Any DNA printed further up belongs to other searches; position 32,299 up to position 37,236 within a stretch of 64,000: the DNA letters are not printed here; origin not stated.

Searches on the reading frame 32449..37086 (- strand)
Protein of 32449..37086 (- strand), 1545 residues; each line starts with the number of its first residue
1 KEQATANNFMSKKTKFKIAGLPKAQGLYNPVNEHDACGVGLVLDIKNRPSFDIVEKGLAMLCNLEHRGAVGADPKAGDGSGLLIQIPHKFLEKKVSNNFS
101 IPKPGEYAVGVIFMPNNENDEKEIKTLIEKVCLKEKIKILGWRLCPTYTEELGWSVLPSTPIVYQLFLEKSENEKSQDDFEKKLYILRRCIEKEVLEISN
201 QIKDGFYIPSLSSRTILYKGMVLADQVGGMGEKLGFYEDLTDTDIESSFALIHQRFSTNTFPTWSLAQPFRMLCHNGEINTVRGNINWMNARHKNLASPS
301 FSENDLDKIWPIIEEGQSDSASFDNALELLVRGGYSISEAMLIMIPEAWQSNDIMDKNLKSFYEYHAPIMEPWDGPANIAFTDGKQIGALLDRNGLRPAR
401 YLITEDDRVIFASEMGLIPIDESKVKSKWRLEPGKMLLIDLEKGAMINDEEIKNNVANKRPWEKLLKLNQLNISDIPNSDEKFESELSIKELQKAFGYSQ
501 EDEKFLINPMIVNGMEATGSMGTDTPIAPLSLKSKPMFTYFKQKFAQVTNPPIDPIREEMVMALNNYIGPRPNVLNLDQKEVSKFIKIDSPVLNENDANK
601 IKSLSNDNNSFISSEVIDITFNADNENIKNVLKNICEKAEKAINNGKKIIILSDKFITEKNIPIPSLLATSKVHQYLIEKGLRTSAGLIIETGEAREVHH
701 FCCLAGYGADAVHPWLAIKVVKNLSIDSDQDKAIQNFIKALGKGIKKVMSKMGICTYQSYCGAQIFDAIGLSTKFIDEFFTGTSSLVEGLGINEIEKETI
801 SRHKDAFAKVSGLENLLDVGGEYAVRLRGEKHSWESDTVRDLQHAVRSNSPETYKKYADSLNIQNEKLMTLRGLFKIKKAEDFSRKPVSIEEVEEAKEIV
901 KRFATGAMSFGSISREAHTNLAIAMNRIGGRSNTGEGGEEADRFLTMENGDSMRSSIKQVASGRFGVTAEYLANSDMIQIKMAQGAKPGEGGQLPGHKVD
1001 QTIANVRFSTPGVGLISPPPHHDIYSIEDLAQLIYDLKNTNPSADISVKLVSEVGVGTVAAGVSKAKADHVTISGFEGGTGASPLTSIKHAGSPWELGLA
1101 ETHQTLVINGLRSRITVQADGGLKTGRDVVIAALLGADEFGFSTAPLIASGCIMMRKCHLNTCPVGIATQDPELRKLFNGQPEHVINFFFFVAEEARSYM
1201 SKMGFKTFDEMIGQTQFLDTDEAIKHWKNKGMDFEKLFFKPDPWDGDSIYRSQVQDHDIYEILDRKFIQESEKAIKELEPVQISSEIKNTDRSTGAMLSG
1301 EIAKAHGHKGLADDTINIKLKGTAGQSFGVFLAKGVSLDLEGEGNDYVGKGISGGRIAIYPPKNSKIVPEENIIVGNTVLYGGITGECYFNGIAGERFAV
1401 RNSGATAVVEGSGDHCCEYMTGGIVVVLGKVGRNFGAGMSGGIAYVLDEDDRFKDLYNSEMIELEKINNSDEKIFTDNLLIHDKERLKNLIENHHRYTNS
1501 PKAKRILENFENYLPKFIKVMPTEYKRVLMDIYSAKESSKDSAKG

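Call 8: search_protein_families(library=pfam, proteins=[window:32449-37086:-], max_evalue=0.001)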
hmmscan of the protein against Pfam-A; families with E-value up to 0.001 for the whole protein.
window:32449-37086:- (1545 aa): 4 families
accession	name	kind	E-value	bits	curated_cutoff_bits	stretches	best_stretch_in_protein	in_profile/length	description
PF00310.26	GATase_2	-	9.1e-172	572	19.9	1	37-464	1-419/420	Glutamine amidotransferases class-II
PF01645.23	Glu_synthase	-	8.1e-153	509.4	20.4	1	835-1205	4-368/369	Conserved region in glutamate synthase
PF04898.20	Glu_syn_central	-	2.9e-109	365.2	22.8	1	492-772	2-277/277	Glutamate synthase central domain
PF01493.24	GXGXG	-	5.8e-84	280.8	32.5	1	1286-1472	2-188/190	GXGXG motif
